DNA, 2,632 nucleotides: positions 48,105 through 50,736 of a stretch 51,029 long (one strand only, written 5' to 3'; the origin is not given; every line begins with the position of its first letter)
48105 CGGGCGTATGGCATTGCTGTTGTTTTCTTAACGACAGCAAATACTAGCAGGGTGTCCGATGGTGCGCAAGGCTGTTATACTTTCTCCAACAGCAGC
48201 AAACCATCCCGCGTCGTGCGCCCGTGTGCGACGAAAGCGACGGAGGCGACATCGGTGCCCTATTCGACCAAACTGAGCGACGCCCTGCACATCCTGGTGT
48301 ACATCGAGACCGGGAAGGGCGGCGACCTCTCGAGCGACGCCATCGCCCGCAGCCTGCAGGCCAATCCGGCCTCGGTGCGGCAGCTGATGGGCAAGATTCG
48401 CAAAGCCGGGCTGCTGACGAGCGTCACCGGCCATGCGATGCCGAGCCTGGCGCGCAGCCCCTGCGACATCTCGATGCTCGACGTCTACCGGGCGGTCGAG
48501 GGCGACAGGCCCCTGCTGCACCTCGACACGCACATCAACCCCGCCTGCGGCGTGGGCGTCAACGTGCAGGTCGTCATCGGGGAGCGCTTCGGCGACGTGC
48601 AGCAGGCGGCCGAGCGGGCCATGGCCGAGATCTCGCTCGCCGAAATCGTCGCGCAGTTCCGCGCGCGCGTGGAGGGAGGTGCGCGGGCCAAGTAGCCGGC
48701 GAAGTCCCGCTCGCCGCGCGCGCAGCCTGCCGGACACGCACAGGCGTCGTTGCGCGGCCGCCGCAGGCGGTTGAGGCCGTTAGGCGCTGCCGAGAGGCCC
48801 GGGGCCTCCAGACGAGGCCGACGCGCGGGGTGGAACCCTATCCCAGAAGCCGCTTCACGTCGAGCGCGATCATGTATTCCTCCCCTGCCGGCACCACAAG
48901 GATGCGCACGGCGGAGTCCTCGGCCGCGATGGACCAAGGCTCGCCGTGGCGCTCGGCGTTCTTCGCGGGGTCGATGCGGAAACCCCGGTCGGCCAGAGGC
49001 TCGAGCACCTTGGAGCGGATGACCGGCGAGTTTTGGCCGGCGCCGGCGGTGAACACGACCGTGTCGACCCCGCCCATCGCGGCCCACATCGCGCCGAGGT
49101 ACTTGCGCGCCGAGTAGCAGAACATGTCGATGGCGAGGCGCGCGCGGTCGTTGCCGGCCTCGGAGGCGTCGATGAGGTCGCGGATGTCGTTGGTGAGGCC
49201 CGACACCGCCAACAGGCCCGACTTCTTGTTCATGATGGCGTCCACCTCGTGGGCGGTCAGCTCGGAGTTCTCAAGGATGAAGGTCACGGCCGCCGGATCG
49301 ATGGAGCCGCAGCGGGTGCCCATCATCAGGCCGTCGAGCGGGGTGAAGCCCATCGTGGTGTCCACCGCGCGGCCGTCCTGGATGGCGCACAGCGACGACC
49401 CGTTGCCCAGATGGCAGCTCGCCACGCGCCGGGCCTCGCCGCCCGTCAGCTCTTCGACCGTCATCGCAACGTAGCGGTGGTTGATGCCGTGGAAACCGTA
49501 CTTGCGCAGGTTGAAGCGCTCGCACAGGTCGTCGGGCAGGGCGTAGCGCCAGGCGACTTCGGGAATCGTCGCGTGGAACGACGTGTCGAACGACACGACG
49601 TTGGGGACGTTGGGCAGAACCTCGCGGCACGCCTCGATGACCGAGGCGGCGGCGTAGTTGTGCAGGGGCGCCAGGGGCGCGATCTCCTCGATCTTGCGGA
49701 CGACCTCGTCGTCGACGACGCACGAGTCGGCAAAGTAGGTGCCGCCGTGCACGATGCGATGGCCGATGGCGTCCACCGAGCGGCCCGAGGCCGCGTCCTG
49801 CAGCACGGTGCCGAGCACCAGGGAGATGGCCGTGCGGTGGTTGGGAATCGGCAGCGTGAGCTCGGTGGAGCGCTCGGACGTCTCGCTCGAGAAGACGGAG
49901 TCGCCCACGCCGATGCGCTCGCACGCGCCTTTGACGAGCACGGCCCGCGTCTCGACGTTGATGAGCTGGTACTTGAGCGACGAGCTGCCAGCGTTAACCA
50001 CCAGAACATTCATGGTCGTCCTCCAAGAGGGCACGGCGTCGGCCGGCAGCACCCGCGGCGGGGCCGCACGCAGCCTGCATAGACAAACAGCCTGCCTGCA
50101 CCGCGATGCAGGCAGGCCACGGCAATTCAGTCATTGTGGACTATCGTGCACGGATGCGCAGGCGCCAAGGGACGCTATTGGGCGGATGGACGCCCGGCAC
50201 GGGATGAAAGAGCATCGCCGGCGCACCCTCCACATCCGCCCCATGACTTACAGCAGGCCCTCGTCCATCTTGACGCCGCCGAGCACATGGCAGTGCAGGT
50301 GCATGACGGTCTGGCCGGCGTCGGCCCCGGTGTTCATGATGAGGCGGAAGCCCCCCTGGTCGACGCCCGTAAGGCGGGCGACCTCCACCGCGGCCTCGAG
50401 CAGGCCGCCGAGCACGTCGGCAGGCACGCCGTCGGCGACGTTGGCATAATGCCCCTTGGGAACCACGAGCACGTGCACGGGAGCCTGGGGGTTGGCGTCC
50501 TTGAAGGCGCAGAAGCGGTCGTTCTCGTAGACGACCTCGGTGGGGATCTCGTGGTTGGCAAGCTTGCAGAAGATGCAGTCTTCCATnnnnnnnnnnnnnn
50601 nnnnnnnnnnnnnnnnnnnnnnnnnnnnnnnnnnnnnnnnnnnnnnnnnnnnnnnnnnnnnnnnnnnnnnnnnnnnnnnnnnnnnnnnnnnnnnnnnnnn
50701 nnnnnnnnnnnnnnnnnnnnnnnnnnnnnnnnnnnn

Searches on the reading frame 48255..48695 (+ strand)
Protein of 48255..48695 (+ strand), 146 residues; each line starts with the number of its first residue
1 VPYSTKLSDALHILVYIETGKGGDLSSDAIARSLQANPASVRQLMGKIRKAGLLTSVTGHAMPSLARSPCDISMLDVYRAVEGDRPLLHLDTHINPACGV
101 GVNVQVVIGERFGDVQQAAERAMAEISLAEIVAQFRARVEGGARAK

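Call 78: search_protein_families(library=pfam, proteins=[window:48255-48695:+], max_evalue=0.00001)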
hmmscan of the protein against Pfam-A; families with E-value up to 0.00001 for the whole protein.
window:48255-48695:+ (146 aa): 1 family
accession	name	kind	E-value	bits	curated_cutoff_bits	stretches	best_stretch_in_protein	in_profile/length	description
PF02082.26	Rrf2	-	4.3e-26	92.1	30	1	4-133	2-131/132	Iron-dependent Transcriptional regulator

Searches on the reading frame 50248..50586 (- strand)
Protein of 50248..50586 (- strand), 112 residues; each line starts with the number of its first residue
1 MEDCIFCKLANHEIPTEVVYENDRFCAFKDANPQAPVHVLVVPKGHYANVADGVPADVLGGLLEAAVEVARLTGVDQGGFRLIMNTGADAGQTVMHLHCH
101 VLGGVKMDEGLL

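Call 25: search_protein_families(library=pfam, proteins=[window:50248-50586:-])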
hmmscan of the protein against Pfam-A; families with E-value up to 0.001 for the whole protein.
window:50248-50586:- (112 aa): 2 families
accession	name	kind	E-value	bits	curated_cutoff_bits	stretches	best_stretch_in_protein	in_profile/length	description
PF01230.28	HIT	-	1.3e-24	87.2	21.5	1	12-105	2-96/98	HIT domain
PF11969.13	DcpS_C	-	1.1e-21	77.9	24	1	4-103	2-101/114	Scavenger mRNA decapping enzyme C-term binding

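Call 34: find_homologous_proteins(query=window:50248-50586:-, max_evalue=1e-30)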
Query window:50248-50586:- (112 aa): 185 proteins with E <= 1e-30 among 395 candidates; the best 120 are listed.
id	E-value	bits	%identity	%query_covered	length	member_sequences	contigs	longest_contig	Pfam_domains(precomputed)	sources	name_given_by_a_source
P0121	2.0e-65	236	94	100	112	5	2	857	PF11969.14,PF01230.30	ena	-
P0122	8.7e-62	224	89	100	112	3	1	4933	PF11969.14,PF01230.30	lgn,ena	-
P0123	2.4e-58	213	83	100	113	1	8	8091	PF11969.14,PF01230.30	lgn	-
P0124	1.5e-56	208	83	100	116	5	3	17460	PF11969.14,PF01230.30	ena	-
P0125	6.4e-56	206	82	100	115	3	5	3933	PF11969.14,PF01230.30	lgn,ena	-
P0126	1.9e-55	204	80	100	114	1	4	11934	PF11969.14,PF01230.30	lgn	-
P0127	2.1e-55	204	79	100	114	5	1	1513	PF11969.14,PF01230.30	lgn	-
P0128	2.8e-54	200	79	100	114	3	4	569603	PF11969.14,PF01230.30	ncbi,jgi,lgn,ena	ncbi:MAG: histidine triad nucleotide-binding protein [Coriobacteriales bacterium]|jgi:histidine tria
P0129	4.8e-54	200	79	100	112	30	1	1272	PF11969.14,PF01230.30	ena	-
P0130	2.9e-53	197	79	100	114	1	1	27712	PF11969.14,PF01230.30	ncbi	-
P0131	9.2e-52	192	78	100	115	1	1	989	PF11969.14,PF01230.30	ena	-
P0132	5.4e-51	190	77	100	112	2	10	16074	PF11969.14,PF01230.30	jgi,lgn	jgi:histidine triad (HIT) family protein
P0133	1.4e-50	188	73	100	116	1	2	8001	PF11969.14,PF01230.30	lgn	-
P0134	1.5e-49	185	71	100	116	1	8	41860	PF11969.14,PF01230.30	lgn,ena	-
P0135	2.5e-49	184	74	96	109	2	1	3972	PF11969.14,PF01230.30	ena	-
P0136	6.9e-49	183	71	100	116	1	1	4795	PF11969.14,PF01230.30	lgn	-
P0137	1.5e-46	175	73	99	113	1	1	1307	PF11969.14,PF01230.30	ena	-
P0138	3.5e-45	171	71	100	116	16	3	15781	PF11969.14,PF01230.30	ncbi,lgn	-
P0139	3.9e-45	171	70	100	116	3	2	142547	PF11969.14,PF01230.30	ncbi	-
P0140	8.9e-45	170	69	100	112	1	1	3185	PF11969.14,PF01230.30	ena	-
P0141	1.0e-44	170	69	100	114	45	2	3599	PF11969.14,PF01230.30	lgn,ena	-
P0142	1.1e-44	169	70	100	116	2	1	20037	PF11969.14,PF01230.30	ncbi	-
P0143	1.7e-44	169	69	100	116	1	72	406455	PF11969.14,PF01230.30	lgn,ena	-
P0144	2.1e-44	169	66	99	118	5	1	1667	PF11969.14,PF01230.30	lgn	-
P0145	2.3e-44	168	69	100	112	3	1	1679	PF11969.14,PF01230.30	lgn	-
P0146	3.9e-44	168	69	100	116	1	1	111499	PF11969.14,PF01230.30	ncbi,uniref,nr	ncbi:histidine triad nucleotide-binding protein [Paratractidigestivibacter sp.]|uniref:histidine tri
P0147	4.1e-44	168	69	100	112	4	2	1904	PF11969.14,PF01230.30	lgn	-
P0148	4.1e-44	168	68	90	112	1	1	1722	PF11969.14,PF01230.30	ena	-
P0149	5.8e-44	167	68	99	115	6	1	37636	PF11969.14,PF01230.30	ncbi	-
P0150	6.1e-44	167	68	100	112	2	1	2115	PF11969.14,PF01230.30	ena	-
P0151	6.3e-44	167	68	100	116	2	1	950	PF11969.14,PF01230.30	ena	-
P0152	6.4e-44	167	67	100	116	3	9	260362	PF11969.14,PF01230.30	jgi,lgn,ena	-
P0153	6.6e-44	167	68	100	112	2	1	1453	PF11969.14,PF01230.30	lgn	-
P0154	6.9e-44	167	68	100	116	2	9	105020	PF11969.14,PF01230.30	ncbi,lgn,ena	-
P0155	9.6e-44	166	68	100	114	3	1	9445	PF11969.14,PF01230.30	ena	-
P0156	9.8e-44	166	69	100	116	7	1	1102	PF11969.14,PF01230.30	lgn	-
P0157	1.1e-43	166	68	100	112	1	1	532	PF11969.14,PF01230.30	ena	-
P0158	1.1e-43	166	67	99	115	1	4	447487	PF11969.14,PF01230.30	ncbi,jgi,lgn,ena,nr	ncbi:MAG: histidine triad nucleotide-binding protein [Coriobacteriaceae bacterium]|jgi:histidine tri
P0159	1.2e-43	166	67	99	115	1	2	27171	PF11969.14,PF01230.30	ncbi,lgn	-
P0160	1.2e-43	166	68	100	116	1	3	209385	PF11969.14,PF01230.30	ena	-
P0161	1.2e-43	166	68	100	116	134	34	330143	PF11969.14,PF01230.30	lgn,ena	-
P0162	1.3e-43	166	69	100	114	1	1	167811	PF11969.14,PF01230.30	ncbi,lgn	-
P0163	3.0e-43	165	69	96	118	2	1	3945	PF11969.14,PF01230.30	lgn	-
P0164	3.2e-43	165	68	100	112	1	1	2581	PF11969.14,PF01230.30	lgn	-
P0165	3.4e-43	165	66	99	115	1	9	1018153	PF11969.14,PF01230.30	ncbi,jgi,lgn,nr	ncbi:MAG: histidine triad nucleotide-binding protein [Olsenella sp.]|jgi:histidine triad (HIT) famil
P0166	5.3e-43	164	66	99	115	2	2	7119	PF11969.14,PF01230.30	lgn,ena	-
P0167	5.8e-43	164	68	100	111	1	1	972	PF11969.14,PF01230.30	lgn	-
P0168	6.3e-43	164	65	100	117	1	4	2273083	PF11969.14,PF01230.30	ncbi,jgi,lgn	ncbi:MAG: histidine triad nucleotide-binding protein [Atopobiaceae bacterium]|jgi:histidine triad (H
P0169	8.6e-43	163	65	100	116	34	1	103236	PF11969.14,PF01230.30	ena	-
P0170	1.0e-42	163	67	100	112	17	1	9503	PF11969.14,PF01230.30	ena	-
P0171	1.2e-42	163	67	100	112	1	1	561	PF11969.14,PF01230.30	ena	-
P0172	1.4e-42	163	66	100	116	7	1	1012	PF11969.14,PF01230.30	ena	-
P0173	1.5e-42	163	68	98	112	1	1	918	PF11969.14,PF01230.30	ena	-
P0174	1.5e-42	162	65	100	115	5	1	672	PF11969.14,PF01230.30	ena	-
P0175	1.7e-42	162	66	99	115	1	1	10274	PF11969.14,PF01230.30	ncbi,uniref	ncbi:MAG: histidine triad nucleotide-binding protein [Parafannyhessea sp.]|uniref:histidine triad nu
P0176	1.9e-42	162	68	99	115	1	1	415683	PF11969.14,PF01230.30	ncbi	-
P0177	2.7e-42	162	66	100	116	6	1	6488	PF11969.14,PF01230.30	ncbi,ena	-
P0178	3.1e-42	161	67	100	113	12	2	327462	PF11969.14,PF01230.30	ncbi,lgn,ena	-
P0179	4.4e-42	161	68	100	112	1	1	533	PF11969.14,PF01230.30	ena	-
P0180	5.2e-42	161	66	100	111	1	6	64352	PF11969.14,PF01230.30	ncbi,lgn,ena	-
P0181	7.0e-42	160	66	100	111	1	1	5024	PF11969.14,PF01230.30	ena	-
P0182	9.9e-42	160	64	100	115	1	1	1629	PF11969.14,PF01230.30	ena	-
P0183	1.3e-41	159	65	100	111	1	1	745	PF11969.14,PF01230.30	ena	-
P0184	1.5e-41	159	70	97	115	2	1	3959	PF11969.14,PF01230.30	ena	-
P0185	2.6e-41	159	65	100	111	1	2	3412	PF11969.14,PF01230.30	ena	-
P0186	2.8e-41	158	66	98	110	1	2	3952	PF11969.14,PF01230.30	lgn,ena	-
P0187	3.4e-41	158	65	100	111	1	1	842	PF11969.14,PF01230.30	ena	-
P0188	3.5e-41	158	64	100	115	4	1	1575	PF11969.14,PF01230.30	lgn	-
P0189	3.6e-41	158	65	100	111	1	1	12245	PF11969.14,PF01230.30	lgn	-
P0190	4.6e-41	158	63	99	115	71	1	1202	PF11969.14,PF01230.30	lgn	-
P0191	4.8e-41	158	66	100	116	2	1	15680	PF11969.14,PF01230.30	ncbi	-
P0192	5.0e-41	158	64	100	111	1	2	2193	PF11969.14,PF01230.30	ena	-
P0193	6.9e-41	157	65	100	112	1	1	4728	PF11969.14,PF01230.30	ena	-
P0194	7.4e-41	157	64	100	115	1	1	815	PF11969.14,PF01230.30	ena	-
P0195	1.0e-40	157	63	100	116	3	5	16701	PF11969.14,PF01230.30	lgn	-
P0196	1.0e-40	157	65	98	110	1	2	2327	PF11969.14,PF01230.30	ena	-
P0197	1.1e-40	157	65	98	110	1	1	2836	PF11969.14,PF01230.30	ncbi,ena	-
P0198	1.3e-40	156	63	100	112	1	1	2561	PF11969.14,PF01230.30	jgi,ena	-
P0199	1.3e-40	156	64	100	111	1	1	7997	PF11969.14,PF01230.30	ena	-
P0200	1.4e-40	156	65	98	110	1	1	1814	PF11969.14,PF01230.30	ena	-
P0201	1.4e-40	156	64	100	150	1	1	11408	PF11969.14,PF01230.30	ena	-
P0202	1.4e-40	156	65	98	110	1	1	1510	PF11969.14,PF01230.30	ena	-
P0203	1.7e-40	156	61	97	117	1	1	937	PF11969.14,PF01230.30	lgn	-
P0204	2.0e-40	156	65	98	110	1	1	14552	PF11969.14,PF01230.30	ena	-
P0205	2.0e-40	156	66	90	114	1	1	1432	PF11969.14,PF01230.30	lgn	-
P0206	2.4e-40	155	63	100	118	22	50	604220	PF11969.14,PF01230.30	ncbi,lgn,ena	-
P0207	2.8e-40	155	65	98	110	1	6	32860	PF11969.14,PF01230.30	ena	-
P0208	2.9e-40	155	61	99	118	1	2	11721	PF11969.14,PF01230.30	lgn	-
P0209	3.1e-40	155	61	97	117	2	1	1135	PF11969.14,PF01230.30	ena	-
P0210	3.5e-40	155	66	100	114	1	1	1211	PF11969.14,PF01230.30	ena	-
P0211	3.9e-40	155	65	98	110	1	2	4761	PF11969.14,PF01230.30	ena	-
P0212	4.3e-40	155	63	100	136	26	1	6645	PF11969.14,PF01230.30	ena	-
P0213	4.8e-40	154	64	97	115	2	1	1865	PF11969.14,PF01230.30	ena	-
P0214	5.3e-40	154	63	100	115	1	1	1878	PF11969.14,PF01230.30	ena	-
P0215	5.7e-40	154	63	100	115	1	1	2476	PF11969.14,PF01230.30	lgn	-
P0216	5.8e-40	154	64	100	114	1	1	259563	PF11969.14,PF01230.30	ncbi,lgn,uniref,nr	ncbi:histidine triad nucleotide-binding protein [Olsenella profusa]|uniref:Histidine triad nucleotid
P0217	5.9e-40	154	64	100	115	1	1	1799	PF11969.14,PF01230.30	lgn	-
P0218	6.0e-40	154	65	98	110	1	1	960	PF11969.14,PF01230.30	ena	-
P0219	6.9e-40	154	63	100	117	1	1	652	PF11969.14,PF01230.30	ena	-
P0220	7.1e-40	154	65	100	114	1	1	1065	PF11969.14,PF01230.30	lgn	-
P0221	1.0e-39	153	65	100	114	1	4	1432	PF11969.14,PF01230.30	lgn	-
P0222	1.2e-39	153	65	100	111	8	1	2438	PF11969.14,PF01230.30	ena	-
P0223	1.3e-39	153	63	100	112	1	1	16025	PF11969.14,PF01230.30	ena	-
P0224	1.8e-39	153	63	100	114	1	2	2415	PF11969.14,PF01230.30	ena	-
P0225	2.0e-39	152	64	98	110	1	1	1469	PF11969.14,PF01230.30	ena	-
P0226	2.7e-39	152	61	100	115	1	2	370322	PF11969.14,PF01230.30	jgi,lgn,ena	-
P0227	2.8e-39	152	64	100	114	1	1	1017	PF11969.14,PF01230.30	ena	-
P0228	3.0e-39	152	64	98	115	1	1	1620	PF11969.14,PF01230.30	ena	-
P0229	3.3e-39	152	63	99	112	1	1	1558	PF11969.14,PF01230.30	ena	-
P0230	3.6e-39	152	64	100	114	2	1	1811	PF11969.14,PF01230.30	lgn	-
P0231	3.6e-39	152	64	100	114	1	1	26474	PF11969.14,PF01230.30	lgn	-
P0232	3.8e-39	152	64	98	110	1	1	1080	PF11969.14,PF01230.30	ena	-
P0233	4.3e-39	151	63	100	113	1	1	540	PF11969.14,PF01230.30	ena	-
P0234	4.8e-39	151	63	100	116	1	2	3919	PF11969.14,PF01230.30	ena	-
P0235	5.1e-39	151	63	98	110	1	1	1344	PF11969.14,PF01230.30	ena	-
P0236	5.1e-39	151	63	100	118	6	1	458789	PF11969.14,PF01230.30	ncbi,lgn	ncbi:histidine triad nucleotide-binding protein [Atopobiaceae bacterium 24-176]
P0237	6.0e-39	151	64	100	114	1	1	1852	PF11969.14,PF01230.30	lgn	-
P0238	8.4e-39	150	64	100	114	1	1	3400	PF11969.14,PF01230.30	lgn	-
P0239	9.3e-39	150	63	98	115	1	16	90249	PF11969.14,PF01230.30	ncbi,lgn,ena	-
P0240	1.0e-38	150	64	100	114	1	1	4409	PF11969.14,PF01230.30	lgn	-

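Call 35: find_encoding_contigs(protein=P0122, flank=10000, max_places=3)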
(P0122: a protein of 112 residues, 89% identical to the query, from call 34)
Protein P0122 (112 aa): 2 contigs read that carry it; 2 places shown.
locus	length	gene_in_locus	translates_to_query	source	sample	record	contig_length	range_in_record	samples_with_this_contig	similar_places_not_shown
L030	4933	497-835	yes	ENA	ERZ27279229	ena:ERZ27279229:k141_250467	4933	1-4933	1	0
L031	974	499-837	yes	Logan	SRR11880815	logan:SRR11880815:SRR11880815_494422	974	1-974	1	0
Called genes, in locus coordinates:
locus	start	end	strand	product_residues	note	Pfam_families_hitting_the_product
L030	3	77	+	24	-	?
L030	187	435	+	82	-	PF02609:Exonuc_VII_S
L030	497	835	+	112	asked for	PF11969:DcpS_C, PF01230:HIT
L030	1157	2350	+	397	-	PF00871:Acetate_kinase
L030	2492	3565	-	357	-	PF01515:PTA_PTB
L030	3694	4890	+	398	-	PF01946:Thi4 (weak), PF01266:DAO, PF13450:NAD_binding_8, PF03275:GLF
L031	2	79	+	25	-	?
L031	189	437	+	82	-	PF02609:Exonuc_VII_S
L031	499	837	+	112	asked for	PF11969:DcpS_C, PF01230:HIT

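Call 36: find_encoding_contigs(protein=P0123, flank=10000, max_places=8)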
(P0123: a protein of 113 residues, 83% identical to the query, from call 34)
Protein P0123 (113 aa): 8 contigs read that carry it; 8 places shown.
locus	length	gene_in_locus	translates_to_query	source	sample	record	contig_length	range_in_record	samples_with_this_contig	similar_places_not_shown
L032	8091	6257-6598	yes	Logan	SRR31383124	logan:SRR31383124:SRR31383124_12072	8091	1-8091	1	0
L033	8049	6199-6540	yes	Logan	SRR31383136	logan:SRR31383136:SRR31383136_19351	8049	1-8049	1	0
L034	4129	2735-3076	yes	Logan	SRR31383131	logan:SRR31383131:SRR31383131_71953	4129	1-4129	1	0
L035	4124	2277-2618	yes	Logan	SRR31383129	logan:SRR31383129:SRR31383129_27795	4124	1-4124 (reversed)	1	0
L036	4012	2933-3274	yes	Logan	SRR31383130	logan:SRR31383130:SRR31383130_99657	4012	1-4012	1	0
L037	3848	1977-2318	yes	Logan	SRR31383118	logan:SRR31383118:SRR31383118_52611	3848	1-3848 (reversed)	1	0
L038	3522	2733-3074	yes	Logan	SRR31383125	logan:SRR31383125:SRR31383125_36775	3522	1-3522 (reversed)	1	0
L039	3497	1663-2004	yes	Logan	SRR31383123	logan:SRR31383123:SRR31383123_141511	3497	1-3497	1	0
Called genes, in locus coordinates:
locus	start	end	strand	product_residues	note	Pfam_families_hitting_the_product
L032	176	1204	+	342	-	PF03741:TerC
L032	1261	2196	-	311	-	PF00781:DAGK_cat, PF01513:NAD_kinase, PF19279:YegS_C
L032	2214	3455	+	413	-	PF01612:DNA_pol_A_exo1, PF00570:HRDC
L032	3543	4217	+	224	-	PF04298:Zn_peptidase_2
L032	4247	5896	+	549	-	PF13742:tRNA_anti_2, PF01336:tRNA_anti-codon, PF02601:Exonuc_VII_L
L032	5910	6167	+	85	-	PF02609:Exonuc_VII_S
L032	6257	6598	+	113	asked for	PF11969:DcpS_C, PF01230:HIT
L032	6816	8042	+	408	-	PF00871:Acetate_kinase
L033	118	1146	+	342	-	PF03741:TerC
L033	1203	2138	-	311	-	PF00781:DAGK_cat, PF01513:NAD_kinase, PF19279:YegS_C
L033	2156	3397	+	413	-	PF01612:DNA_pol_A_exo1, PF00570:HRDC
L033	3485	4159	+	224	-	PF04298:Zn_peptidase_2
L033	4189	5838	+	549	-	PF13742:tRNA_anti_2, PF01336:tRNA_anti-codon, PF02601:Exonuc_VII_L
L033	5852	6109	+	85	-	PF02609:Exonuc_VII_S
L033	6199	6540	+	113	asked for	PF11969:DcpS_C, PF01230:HIT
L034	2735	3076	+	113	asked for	PF11969:DcpS_C, PF01230:HIT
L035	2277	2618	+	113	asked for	PF11969:DcpS_C, PF01230:HIT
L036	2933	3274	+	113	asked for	PF11969:DcpS_C, PF01230:HIT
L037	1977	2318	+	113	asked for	PF11969:DcpS_C, PF01230:HIT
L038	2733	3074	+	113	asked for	PF11969:DcpS_C, PF01230:HIT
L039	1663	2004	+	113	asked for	PF11969:DcpS_C, PF01230:HIT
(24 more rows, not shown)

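Call 37: find_encoding_contigs(protein=P0124, flank=10000, max_places=4)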
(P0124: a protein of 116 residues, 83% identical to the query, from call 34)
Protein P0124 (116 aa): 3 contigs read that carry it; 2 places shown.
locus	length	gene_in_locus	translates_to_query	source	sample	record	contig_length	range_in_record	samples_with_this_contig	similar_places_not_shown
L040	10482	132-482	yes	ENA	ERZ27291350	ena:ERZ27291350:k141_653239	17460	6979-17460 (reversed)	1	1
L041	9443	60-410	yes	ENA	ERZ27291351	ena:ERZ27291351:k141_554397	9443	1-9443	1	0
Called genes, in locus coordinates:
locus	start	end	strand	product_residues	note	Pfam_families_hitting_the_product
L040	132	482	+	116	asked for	PF11969:DcpS_C, PF01230:HIT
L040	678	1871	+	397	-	PF00871:Acetate_kinase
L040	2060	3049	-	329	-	PF01515:PTA_PTB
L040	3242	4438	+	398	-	PF01266:DAO, PF13450:NAD_binding_8, PF03275:GLF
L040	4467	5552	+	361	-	PF00535:Glycos_transf_2, PF13641:Glyco_tranf_2_3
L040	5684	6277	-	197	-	PF02545:Maf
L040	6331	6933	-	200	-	PF01965:DJ-1_PfpI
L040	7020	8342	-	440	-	PF05958:tRNA_U5-meth_tr, PF02475:TRM5-TYW2_MTfase, PF05175:MTS (faint)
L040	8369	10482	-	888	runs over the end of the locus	PF13089:PP_kinase_N, PF02503:PP_kinase, PF17941:PP_kinase_C_1, PF13091:PLDc_2 (faint), PF13090:PP_kinase_C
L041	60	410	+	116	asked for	PF11969:DcpS_C, PF01230:HIT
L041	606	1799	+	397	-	PF00871:Acetate_kinase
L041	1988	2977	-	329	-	PF01515:PTA_PTB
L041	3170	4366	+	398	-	PF01266:DAO, PF13450:NAD_binding_8, PF03275:GLF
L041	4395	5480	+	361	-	PF00535:Glycos_transf_2, PF13641:Glyco_tranf_2_3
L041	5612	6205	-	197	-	PF02545:Maf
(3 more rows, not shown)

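Call 39: find_encoding_contigs(protein=P0121, flank=10000, max_places=5)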
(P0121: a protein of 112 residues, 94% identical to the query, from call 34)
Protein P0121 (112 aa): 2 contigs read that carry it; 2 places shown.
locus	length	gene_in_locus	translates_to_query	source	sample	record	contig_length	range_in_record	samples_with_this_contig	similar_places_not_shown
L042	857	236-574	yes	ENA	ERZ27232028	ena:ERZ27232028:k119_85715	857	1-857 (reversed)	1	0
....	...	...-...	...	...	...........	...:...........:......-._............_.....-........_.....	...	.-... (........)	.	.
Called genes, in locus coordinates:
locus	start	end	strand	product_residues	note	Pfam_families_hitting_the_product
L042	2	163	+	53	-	?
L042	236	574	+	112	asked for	PF11969:DcpS_C, PF01230:HIT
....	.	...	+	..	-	?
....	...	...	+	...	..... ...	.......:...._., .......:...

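Call 40: find_encoding_contigs(protein=P0128, flank=10000, max_places=4)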
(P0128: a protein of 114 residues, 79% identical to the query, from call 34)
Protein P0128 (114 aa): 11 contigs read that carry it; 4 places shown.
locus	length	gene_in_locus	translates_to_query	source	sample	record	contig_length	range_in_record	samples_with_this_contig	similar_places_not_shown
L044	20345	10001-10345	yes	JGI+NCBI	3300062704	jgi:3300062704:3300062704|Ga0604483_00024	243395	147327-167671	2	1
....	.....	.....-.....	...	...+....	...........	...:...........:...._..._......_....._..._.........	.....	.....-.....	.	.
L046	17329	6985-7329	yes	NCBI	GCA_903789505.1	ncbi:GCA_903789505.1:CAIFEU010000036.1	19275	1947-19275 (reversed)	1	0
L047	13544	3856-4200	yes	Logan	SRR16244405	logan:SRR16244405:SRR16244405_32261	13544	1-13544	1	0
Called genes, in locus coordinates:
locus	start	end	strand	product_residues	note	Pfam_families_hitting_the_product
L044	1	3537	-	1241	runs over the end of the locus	PF18072:FGAR-AT_linker (weak), PF02769:AIRS_C, PF13507:GATase_5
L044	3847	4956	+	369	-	PF03741:TerC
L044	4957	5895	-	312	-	PF00781:DAGK_cat, PF19279:YegS_C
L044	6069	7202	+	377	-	PF01612:DNA_pol_A_exo1, PF00570:HRDC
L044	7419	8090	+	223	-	PF04298:Zn_peptidase_2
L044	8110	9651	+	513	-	PF13742:tRNA_anti_2, PF01336:tRNA_anti-codon, PF02601:Exonuc_VII_L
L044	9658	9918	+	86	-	PF02609:Exonuc_VII_S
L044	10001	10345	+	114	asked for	PF11969:DcpS_C, PF01230:HIT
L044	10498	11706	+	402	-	PF00871:Acetate_kinase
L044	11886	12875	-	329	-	PF01515:PTA_PTB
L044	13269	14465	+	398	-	PF01266:DAO (weak), PF13450:NAD_binding_8, PF03275:GLF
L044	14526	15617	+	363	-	PF00535:Glycos_transf_2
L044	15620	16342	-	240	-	PF02545:Maf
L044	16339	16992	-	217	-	PF01965:DJ-1_PfpI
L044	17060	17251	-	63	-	-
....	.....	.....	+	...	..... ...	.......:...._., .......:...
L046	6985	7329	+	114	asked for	PF11969:DcpS_C, PF01230:HIT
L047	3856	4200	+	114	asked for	PF11969:DcpS_C, PF01230:HIT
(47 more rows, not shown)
